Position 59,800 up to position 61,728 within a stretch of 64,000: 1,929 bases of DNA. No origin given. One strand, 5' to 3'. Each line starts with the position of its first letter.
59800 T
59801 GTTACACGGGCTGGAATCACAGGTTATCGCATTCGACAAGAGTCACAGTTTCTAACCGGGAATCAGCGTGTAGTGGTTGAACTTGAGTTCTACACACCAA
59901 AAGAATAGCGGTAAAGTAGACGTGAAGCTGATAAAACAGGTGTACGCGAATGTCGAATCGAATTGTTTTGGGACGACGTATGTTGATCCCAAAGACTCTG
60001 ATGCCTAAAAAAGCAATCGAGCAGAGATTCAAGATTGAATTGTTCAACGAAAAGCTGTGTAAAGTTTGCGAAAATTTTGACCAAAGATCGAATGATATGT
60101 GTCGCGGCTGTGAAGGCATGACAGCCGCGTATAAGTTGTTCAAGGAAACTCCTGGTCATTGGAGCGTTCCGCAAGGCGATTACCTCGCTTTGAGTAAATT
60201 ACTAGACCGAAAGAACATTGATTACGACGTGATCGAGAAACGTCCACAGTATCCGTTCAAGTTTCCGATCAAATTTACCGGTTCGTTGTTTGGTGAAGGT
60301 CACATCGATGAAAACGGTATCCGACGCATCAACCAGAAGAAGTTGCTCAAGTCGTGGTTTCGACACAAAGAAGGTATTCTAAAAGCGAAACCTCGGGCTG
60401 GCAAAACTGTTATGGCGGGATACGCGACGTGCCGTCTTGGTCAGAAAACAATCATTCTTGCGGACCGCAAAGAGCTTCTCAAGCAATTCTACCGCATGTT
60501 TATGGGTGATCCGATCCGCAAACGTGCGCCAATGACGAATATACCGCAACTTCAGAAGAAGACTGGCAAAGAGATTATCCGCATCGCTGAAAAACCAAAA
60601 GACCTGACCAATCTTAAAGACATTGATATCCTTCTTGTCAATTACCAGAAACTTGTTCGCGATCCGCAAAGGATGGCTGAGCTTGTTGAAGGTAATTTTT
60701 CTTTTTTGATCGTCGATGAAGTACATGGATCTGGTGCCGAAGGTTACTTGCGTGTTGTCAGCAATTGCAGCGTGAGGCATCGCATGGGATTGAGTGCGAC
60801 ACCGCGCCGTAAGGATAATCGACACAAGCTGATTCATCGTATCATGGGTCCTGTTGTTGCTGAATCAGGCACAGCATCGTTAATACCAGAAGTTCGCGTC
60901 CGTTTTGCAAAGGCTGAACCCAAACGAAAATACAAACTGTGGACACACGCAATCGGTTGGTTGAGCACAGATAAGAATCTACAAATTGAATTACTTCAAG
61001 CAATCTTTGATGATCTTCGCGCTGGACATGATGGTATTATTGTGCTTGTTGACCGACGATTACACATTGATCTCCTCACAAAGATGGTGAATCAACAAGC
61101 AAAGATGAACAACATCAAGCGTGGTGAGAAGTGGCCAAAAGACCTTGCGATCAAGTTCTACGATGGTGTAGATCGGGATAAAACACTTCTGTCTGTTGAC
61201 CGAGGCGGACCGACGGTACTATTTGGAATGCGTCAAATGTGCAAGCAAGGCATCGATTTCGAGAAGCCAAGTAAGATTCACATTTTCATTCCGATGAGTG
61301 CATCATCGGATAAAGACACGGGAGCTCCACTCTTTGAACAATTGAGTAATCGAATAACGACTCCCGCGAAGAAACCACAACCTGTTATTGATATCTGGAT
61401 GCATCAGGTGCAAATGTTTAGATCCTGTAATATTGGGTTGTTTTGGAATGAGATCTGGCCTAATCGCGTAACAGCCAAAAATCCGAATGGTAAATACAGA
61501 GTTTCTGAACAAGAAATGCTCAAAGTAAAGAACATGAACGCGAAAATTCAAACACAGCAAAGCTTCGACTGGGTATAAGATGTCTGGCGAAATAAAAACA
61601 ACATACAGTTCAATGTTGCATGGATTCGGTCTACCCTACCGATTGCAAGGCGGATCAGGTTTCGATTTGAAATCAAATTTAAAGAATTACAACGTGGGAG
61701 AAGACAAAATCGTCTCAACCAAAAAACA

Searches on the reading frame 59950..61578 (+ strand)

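Call 11: search_protein_families(library=pfam, proteins=[window:59950-61578:+], max_evalue=0.001)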
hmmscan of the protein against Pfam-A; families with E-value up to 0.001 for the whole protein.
window:59950-61578:+ (542 aa): 2 families
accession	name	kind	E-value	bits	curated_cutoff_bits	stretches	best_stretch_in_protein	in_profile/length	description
PF04851.21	ResIII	-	1.1e-17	64.9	22.5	1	129-287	8-164/164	Type III restriction enzyme, res subunit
PF00270.35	DEAD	-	3e-08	34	26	1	129-287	4-162/167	DEAD/DEAH box helicase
